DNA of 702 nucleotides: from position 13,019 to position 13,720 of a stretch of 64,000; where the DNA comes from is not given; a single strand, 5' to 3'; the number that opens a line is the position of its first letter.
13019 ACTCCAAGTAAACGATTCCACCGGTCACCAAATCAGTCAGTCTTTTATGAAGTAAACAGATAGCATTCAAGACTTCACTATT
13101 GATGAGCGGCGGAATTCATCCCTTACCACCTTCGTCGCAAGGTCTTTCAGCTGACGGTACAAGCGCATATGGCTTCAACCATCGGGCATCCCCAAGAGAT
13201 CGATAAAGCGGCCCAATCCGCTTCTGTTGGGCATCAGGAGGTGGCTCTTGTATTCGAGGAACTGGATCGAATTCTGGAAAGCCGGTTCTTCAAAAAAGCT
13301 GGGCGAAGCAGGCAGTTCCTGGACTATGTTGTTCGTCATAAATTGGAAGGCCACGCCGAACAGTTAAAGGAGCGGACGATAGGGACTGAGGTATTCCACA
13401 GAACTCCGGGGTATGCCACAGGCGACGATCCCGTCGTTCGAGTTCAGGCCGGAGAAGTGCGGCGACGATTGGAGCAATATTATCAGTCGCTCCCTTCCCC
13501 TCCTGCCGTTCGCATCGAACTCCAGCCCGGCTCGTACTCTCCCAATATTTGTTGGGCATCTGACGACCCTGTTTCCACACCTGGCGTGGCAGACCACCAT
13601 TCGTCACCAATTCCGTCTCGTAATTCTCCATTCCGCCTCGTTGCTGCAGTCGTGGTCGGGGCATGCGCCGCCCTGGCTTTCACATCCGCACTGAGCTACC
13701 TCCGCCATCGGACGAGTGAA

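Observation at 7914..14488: Two paralogous ToxR/CadC-like membrane regulators bracketing a CRTAC1 + TPR pair, divergent from a TBDR-glycosidase operon: candidate non-Sus polysaccharide-utilisation system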

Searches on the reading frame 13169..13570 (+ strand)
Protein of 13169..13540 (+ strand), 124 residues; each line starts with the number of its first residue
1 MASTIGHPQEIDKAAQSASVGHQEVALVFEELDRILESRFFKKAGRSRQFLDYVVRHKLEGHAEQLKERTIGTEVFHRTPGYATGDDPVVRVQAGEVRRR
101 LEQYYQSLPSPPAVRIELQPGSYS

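Call 8: search_protein_families(library=pfam, proteins=[window:13169-13540:+], max_evalue=10)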
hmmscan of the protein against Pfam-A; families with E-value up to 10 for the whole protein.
window:13169-13540:+ (124 aa): 0 families

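Call 25: search_protein_representatives(protein=window:13229-13570:+)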
Query: 114 residues. Proteins with E-value up to 0.001 (for the whole library): 15320; up to 1e-10: 5692; up to 1e-30: 34. The best 150 are listed.
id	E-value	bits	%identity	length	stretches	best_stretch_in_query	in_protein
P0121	3.0e-43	162.8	76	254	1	8-110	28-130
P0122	3.7e-43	162.5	75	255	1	8-114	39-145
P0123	6.8e-43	161.7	69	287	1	1-114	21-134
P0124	2.0e-40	153.7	69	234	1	6-110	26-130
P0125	4.1e-39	149.5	71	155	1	8-110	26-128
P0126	4.2e-38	146.2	68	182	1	3-110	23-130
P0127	4.7e-38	146.1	69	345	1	6-106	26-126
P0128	2.3e-37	143.9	63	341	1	2-110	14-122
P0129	7.8e-37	142.2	71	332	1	8-106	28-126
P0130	9.2e-37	141.9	71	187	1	15-111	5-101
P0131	2.3e-35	137.5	64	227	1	6-111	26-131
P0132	6.0e-35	136.1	67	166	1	7-108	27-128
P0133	9.0e-35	135.5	66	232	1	6-111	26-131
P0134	1.7e-34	134.6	61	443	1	7-112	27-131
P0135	2.9e-34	133.9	72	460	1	7-105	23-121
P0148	3.0e-32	127.4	56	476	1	6-113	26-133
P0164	3.2e-29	117.6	39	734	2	8-110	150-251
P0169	2.0e-27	111.8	36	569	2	8-107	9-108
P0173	9.6e-27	109.7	36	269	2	6-106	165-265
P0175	1.3e-26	109.2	62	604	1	7-106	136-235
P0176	1.3e-26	109.2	39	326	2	10-104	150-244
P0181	2.8e-26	108.2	62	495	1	6-105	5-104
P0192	2.5e-24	101.9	46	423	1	3-110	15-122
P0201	9.9e-24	99.9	52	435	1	4-110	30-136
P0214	4.8e-23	97.7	46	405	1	3-114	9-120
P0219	6.7e-23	97.3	49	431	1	5-107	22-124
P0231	1.7e-22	95.9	47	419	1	7-111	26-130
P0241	3.2e-22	95.1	50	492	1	8-110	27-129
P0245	3.4e-22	95.0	52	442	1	7-110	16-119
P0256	5.2e-22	94.4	53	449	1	8-106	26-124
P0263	6.9e-22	94.0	48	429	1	7-108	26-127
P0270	8.8e-22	93.7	48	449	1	4-111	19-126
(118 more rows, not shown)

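Call 27: search_protein_families(library=pfam, proteins=[P0164, P0169, P0175, P0173, P0176, P0181, P0241, P0148, P0192, P0214], max_evalue=0.1)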
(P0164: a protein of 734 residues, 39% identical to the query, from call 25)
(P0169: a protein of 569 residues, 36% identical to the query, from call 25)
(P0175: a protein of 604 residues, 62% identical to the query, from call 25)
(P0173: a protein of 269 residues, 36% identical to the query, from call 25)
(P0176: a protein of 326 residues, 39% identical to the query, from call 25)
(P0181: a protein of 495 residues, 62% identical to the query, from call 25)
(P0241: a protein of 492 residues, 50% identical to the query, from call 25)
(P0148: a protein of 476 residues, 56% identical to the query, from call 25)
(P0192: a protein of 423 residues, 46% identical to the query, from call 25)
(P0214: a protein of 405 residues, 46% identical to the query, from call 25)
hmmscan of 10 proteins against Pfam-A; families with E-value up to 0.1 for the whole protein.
P0164 (734 aa): 10 families
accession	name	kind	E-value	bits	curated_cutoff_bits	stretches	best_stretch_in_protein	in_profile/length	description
PF13428.12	TPR_14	-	6.4e-08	33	23.5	1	546-581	3-38/44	Tetratricopeptide repeat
PF14559.12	TPR_19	-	1.9e-06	28.5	25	1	527-579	8-60/68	Tetratricopeptide repeat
PF07719.23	TPR_2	-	1.6e-05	25.1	27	0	589-610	12-33/34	Tetratricopeptide repeat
PF13371.12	TPR_9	-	2.6e-05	24.6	35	1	557-611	8-62/73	Tetratricopeptide repeat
PF13431.12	TPR_17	-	0.00057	20.4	24.4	0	487-510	2-25/34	Tetratricopeptide repeat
PF17680.6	FlgO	-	0.0015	18.8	22.6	1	371-415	79-123/130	FlgO protein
PF13432.12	TPR_16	-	0.003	18.4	32.7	1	591-634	10-52/65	Tetratricopeptide repeat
PF23914.1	TPR_CcmH_CycH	-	0.0071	16.6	42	1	526-634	32-142/158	Cytochrome c-type biogenesis protein H TPR domain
PF04052.18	TolB_N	-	0.01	16.4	22.4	0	377-408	72-104/106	TolB amino-terminal domain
PF00515.34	TPR_1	-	0.023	14.9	27.8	0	527-543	18-34/34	Tetratricopeptide repeat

P0169 (569 aa): 0 families

P0175 (604 aa): 0 families

P0173 (269 aa): 1 family
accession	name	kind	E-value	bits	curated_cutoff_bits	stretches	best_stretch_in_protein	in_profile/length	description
PF11387.14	DUF2795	-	0.0061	16.8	25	0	42-59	3-20/54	Protein of unknown function (DUF2795)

P0176 (326 aa): 2 families
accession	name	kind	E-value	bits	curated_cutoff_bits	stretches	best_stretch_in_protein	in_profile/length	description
PF10371.14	EKR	-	0.014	15.7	27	0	32-59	10-37/55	Domain of unknown function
PF22552.1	TY-Chap3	-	0.044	14.9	27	0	97-159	42-101/117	T3SS (YopN, CesT) and YbjN peptide-binding chaperone 3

P0181 (495 aa): 0 families

P0241 (492 aa): 0 families

P0148 (476 aa): 0 families

P0192 (423 aa): 0 families

P0214 (405 aa): 1 family
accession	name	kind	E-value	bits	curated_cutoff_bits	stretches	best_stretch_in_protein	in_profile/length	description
PF19778.5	RE_endonuc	-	0.065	13.5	23.4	0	96-128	32-67/108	Endonuclease domain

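Call 35: predict_structure(alignment_id=A2)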
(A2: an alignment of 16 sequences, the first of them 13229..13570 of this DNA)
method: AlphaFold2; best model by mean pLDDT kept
length: 114 residues; sequences in the alignment: 16
mean_pLDDT: 88.6   pTM: 0.83
mean pLDDT of the five models: 88.6, 88.2, 87.8, 87.4, 81.5
residues with pLDDT >= 90: 70; 70-90: 36; 50-70: 5; < 50: 3
segments of 3 or more residues with pLDDT < 50: 112-114
pLDDT, mean of each block of 10 residues (from residue 1): 89 97 94 94 86 87 75 95 94 92 90 47
secondary structure, 60 per line:
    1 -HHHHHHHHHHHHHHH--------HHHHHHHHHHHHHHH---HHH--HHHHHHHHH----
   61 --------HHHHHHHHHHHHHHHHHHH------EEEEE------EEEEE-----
elements in order: H2-16 H25-39 H48-56 H69-87 E94-98 E105-109

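Call 38: fold_search(model_id=the predicted structure, library=pdb)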
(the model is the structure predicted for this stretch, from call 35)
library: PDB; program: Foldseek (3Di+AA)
matches with E <= 10: 56; with E <= 0.001: 0
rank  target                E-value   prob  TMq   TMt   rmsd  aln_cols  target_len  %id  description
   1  3q9v_A                2.2e+00  0.16  0.35  0.39  10.0        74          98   20  Crystal structure of rra c-terminal domain(123-221) from Deinococcus radiodurans (released 2012-01-11)
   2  5iib_A                3.0e+00  0.07  0.27  0.25  12.4        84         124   21  Crystal structure of red abalone egg VERL repeat 3 in complex with sperm lysin at 1.64 A resolution (crystal form II) (released 2017-06-14)
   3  7o99_A                3.2e+00  0.07  0.23  0.20   9.4        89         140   13  diMn-sulerythrin (released 2021-12-01)
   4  7o91_C                3.4e+00  0.07  0.23  0.20   9.3        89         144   13  diMn-sulerythrin (released 2021-12-01)
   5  4nax_B                3.4e+00  0.07  0.24  0.13  11.0        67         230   13  Crystal structure of glutathione transferase PPUT_1760 from Pseudomonas putida, target EFI-507288, with one glutathion (released 2013-11-06)
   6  7eto_h                3.4e+00  0.02  0.19  0.10  16.2       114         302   12  C1 CVSC-binding penton vertex in the virion capsid of Human Cytomegalovirus (released 2021-07-14)
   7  5vku_o                3.6e+00  0.04  0.29  0.14  17.4        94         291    6  An atomic structure of the human cytomegalovirus (HCMV) capsid with its securing layer of pp150 tegument protein (released 2017-06-28)
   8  4nhz_B                4.1e+00  0.06  0.23  0.12   9.2        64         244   16  Crystal structure of glutathione transferase BBTA-3750 from Bradyrhizobium sp., Target EFI-507290, with one glutathion (released 2013-11-20)
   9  7ppv_B                4.3e+00  0.05  0.22  0.19   9.1        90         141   17  Structure of diFe-Sulerythrin at 2.70 MGy total absorbed dose (released 2022-06-08)
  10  4nax_A                4.9e+00  0.05  0.23  0.12  11.4        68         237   16  Crystal structure of glutathione transferase PPUT_1760 from Pseudomonas putida, target EFI-507288, with one glutathion (released 2013-11-06)
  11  3ves                  4.9e+00  0.03  0.17  0.05  12.1        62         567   16  Crystal structure of the O-carbamoyltransferase TobZ in complex with AMPCPP and carbamoyl phosphate (released 2012-01-25)
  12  6ext                  5.2e+00  0.10  0.35  0.37   7.9        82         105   23  Crystal structure of the DNA binding domain of fission yeast Sap1 (released 2018-11-28)
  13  1nd6_B                5.2e+00  0.04  0.26  0.12   8.7        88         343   25  Crystal Structures of Human Prostatic Acid Phosphatase in Complex with a Phosphate Ion and alpha-Benzylaminobenzylphos (released 2002-12-20)
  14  8tep_V                5.2e+00  0.02  0.23  0.12  18.6       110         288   13  Human cytomegalovirus portal vertex, virion configuration 1 (VC1) (released 2024-03-06)
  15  3q9v_B                5.5e+00  0.11  0.37  0.42  10.2        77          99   19  Crystal structure of rra c-terminal domain(123-221) from Deinococcus radiodurans (released 2012-01-11)
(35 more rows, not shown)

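Call 49: find_encoding_contigs(protein=P0263, flank=10000, max_places=4)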
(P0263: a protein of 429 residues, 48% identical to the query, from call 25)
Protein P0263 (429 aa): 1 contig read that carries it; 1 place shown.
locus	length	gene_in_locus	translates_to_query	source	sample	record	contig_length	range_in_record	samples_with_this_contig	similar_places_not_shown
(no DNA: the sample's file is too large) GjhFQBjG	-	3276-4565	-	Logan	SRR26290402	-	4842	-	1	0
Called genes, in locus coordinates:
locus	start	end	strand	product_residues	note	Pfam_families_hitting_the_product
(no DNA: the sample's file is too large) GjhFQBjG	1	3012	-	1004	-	?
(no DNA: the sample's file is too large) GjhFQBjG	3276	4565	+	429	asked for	-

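Call 50: find_encoding_contigs(protein=P0219, flank=10000, max_places=3)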
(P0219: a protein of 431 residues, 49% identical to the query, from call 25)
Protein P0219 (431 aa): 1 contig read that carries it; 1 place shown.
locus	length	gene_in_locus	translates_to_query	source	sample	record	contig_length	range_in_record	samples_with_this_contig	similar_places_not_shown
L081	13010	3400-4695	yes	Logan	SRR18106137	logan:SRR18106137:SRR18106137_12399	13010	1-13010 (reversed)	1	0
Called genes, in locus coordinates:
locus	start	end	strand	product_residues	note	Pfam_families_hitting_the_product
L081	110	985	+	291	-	PF00561:Abhydrolase_1, PF12697:Abhydrolase_6, PF00756:Esterase (weak)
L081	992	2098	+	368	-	PF06580:His_kinase, PF02518:HATPase_c (faint)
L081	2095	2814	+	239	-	PF00072:Response_reg, PF04397:LytTR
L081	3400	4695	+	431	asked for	-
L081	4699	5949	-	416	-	PF12704:MacB_PCD, PF02687:FtsX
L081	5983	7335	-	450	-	PF12704:MacB_PCD, PF02687:FtsX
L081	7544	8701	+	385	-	-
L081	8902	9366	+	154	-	PF02469:Fasciclin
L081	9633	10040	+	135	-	PF03965:Penicillinase_R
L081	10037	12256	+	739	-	PF05569:Peptidase_M56, PF01435:Peptidase_M48, PF20094:GWxTD_dom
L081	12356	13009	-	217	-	?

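Call 51: find_encoding_contigs(protein=P0270, flank=10000, max_places=3)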
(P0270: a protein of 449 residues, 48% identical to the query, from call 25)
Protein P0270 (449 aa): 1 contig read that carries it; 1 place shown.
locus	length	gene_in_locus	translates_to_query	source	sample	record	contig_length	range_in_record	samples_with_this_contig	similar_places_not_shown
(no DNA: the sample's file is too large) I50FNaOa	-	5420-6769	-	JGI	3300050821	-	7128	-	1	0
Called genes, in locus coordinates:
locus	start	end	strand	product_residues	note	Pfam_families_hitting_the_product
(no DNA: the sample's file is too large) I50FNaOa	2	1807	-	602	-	?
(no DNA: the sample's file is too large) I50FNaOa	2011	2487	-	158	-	-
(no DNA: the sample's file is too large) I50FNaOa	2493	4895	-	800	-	PF17678:Glyco_hydro_92N, PF07971:Glyco_hydro_92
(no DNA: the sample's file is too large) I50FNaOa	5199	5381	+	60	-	-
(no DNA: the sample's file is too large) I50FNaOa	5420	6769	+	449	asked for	-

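Call 52: find_encoding_contigs(protein=P0192, flank=10000, max_places=3)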
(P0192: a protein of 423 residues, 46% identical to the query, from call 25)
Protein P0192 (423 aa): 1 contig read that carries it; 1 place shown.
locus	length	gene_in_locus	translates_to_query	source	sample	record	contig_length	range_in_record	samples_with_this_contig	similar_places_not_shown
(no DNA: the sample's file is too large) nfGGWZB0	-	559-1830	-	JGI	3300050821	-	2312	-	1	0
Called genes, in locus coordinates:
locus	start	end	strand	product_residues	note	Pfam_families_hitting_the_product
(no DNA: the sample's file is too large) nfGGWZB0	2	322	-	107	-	?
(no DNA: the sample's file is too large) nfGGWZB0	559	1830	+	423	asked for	-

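Call 53: find_encoding_contigs(protein=P0245, flank=10000, max_places=3)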
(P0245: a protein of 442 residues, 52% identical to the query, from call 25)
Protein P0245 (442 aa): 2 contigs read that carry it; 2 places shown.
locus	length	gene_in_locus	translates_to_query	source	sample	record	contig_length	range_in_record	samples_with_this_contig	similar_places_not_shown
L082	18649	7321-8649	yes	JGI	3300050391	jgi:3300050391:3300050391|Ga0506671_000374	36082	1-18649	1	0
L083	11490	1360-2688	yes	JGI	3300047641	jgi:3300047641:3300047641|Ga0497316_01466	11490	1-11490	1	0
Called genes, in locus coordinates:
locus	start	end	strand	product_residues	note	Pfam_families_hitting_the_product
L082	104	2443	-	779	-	PF01055:Glyco_hydro_31_2nd, PF21365:Glyco_hydro_31_3rd, PF17137:DUF5110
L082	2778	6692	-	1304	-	PF13620:CarboxypepD_reg, PF13715:CarbopepD_reg_2 (weak), PF25183:OMP_b-brl_4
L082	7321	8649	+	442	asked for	-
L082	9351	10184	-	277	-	PF02086:MethyltransfD12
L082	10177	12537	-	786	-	PF14072:DndB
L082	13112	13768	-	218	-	PF01725:Ham1p_like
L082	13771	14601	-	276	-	PF13289:SIR2_2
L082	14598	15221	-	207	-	PF05724:TPMT (faint), PF13489:Methyltransf_23, PF03848:TehB, PF05401:NodS (faint), PF13847:Methyltransf_31, PF08241:Methyltransf_11, PF08242:Methyltransf_12, PF13649:Methyltransf_25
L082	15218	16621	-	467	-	-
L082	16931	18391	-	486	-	PF04326:SLFN_AlbA_2, PF13749:HATPase_c_4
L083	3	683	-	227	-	?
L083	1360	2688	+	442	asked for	-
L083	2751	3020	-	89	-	-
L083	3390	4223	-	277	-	PF02086:MethyltransfD12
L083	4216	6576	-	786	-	PF14072:DndB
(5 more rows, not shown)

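Call 54: find_encoding_contigs(protein=P0231, flank=10000, max_places=3)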
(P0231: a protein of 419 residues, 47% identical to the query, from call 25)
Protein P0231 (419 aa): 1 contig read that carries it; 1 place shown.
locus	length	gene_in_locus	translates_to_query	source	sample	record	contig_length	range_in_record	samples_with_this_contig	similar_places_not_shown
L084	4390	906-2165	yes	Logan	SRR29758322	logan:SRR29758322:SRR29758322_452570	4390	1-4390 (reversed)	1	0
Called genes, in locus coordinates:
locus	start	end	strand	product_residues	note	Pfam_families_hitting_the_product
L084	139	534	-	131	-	PF00072:Response_reg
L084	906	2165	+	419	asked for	-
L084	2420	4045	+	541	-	PF00135:COesterase, PF20434:BD-FAE, PF07859:Abhydrolase_3 (weak)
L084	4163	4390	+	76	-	?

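Call 55: find_encoding_contigs(protein=P0256, flank=10000, max_places=3)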
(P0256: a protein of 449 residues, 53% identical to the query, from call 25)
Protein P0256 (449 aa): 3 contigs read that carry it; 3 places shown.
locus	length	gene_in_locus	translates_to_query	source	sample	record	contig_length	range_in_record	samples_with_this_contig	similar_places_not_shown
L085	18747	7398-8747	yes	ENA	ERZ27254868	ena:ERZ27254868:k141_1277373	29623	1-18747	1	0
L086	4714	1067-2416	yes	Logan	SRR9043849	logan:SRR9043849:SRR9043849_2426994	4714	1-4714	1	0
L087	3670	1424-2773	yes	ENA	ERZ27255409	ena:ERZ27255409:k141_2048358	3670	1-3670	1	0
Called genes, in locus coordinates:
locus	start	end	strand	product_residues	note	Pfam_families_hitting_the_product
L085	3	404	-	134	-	?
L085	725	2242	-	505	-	PF07632:Sde182_NH-like, PF21027:Sde0182_C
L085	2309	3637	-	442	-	PF00144:Beta-lactamase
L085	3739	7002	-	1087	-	PF13620:CarboxypepD_reg, PF13715:CarbopepD_reg_2 (weak), PF25183:OMP_b-brl_4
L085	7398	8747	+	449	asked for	-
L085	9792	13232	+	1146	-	PF13620:CarboxypepD_reg, PF07715:Plug (weak), PF25183:OMP_b-brl_4, PF00593:TonB_dep_Rec_b-barrel (weak)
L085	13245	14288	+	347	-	PF27840:ScmC (weak), PF07475:Hpr_kinase_C (weak)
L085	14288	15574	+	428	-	PF07690:MFS_1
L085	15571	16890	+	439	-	PF13440:Polysacc_synt_3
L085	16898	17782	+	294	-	PF03808:Glyco_tran_WecG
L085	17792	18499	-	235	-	-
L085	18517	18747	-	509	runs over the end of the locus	-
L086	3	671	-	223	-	?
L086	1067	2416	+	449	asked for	-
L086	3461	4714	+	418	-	?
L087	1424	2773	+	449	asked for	-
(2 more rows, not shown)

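Call 56: find_encoding_contigs(protein=P0201, flank=10000, max_places=3)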
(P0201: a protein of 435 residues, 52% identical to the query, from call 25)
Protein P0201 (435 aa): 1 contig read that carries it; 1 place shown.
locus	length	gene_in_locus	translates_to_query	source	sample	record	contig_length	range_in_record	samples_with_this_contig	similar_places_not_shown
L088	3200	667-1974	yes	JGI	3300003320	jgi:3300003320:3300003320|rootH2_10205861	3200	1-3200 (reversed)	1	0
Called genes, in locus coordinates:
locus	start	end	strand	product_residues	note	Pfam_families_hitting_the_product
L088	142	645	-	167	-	-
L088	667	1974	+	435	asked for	-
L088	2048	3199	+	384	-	?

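Call 82: list_cluster_members(proteins=[P0164, P0169, P0176, P0173, P0245, P0256, P0270, P0219, P0134, P0192])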
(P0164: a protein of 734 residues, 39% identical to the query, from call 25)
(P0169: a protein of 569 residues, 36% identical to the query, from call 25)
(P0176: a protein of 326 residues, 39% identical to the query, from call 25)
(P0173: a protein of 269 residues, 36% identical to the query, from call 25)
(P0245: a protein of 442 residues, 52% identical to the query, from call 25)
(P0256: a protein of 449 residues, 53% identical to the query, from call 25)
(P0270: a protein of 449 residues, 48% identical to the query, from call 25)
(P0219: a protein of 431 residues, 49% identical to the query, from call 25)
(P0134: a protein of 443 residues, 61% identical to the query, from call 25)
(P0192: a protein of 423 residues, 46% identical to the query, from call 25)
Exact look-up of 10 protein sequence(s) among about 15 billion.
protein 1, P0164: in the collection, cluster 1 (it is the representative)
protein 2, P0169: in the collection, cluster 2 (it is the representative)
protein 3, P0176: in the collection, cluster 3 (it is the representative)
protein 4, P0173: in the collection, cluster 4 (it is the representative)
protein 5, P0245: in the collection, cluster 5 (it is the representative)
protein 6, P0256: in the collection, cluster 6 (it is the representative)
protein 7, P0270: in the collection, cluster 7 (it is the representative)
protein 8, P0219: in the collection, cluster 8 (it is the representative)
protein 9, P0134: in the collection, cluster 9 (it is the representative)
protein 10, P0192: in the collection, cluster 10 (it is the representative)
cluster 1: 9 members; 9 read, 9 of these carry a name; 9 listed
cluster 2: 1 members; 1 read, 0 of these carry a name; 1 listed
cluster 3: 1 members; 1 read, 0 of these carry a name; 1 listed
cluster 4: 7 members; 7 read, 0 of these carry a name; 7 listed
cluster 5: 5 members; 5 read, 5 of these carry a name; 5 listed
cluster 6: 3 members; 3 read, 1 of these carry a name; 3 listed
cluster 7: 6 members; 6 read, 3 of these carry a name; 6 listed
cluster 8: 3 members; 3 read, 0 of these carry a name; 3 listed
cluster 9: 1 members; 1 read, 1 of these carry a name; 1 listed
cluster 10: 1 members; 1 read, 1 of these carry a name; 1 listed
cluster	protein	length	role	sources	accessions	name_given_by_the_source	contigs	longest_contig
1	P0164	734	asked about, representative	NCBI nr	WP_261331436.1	adenylate cyclase [Rhizobium leguminosarum]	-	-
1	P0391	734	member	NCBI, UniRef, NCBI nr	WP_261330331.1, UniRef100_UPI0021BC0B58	adenylate cyclase [Rhizobium leguminosarum] | adenylate cyclase n=1 Tax=Rhizobium leguminosarum TaxID=384 RepID=UPI0021BC0B58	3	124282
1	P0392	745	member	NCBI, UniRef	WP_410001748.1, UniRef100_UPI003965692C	adenylate cyclase [Rhizobium leguminosarum] | adenylate cyclase n=1 Tax=Rhizobium leguminosarum TaxID=384 RepID=UPI003965692C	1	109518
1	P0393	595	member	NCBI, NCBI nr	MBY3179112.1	adenylate cyclase [Rhizobium leguminosarum]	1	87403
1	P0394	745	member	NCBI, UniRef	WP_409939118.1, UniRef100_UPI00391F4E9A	adenylate cyclase [Rhizobium leguminosarum] | adenylate cyclase n=1 Tax=Rhizobium leguminosarum TaxID=384 RepID=UPI00391F4E9A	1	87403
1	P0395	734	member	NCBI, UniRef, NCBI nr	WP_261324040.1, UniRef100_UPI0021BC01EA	adenylate cyclase [Rhizobium leguminosarum] | adenylate cyclase n=1 Tax=Rhizobium leguminosarum TaxID=384 RepID=UPI0021BC01EA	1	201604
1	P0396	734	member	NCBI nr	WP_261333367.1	adenylate cyclase [Rhizobium leguminosarum]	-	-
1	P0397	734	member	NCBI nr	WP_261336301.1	adenylate cyclase [Rhizobium leguminosarum]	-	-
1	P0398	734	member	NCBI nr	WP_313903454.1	adenylate cyclase [Rhizobium leguminosarum]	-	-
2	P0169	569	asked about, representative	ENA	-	-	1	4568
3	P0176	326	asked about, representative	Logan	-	-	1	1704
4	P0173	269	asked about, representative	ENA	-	-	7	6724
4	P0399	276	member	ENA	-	-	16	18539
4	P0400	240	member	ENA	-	-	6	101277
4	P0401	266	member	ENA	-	-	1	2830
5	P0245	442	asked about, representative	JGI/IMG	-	hypothetical protein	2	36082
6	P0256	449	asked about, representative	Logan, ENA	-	-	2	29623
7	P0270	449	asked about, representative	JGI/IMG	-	hypothetical protein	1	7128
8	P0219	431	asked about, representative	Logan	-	-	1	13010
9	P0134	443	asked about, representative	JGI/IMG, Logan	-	hypothetical protein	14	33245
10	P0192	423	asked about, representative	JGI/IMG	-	hypothetical protein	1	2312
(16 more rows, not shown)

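Call 92: search_solved_structures(query=A2, max_evalue=10, show_alignments=3)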
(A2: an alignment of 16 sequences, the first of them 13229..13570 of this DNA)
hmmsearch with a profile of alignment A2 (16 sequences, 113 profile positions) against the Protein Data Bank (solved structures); distinct sequences matched with E-value up to 10: 1.
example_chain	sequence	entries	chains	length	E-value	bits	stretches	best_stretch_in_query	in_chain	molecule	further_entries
9l08_A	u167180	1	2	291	0.13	15.3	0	27-76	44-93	Covalently Connected Cytochrome c555 trimer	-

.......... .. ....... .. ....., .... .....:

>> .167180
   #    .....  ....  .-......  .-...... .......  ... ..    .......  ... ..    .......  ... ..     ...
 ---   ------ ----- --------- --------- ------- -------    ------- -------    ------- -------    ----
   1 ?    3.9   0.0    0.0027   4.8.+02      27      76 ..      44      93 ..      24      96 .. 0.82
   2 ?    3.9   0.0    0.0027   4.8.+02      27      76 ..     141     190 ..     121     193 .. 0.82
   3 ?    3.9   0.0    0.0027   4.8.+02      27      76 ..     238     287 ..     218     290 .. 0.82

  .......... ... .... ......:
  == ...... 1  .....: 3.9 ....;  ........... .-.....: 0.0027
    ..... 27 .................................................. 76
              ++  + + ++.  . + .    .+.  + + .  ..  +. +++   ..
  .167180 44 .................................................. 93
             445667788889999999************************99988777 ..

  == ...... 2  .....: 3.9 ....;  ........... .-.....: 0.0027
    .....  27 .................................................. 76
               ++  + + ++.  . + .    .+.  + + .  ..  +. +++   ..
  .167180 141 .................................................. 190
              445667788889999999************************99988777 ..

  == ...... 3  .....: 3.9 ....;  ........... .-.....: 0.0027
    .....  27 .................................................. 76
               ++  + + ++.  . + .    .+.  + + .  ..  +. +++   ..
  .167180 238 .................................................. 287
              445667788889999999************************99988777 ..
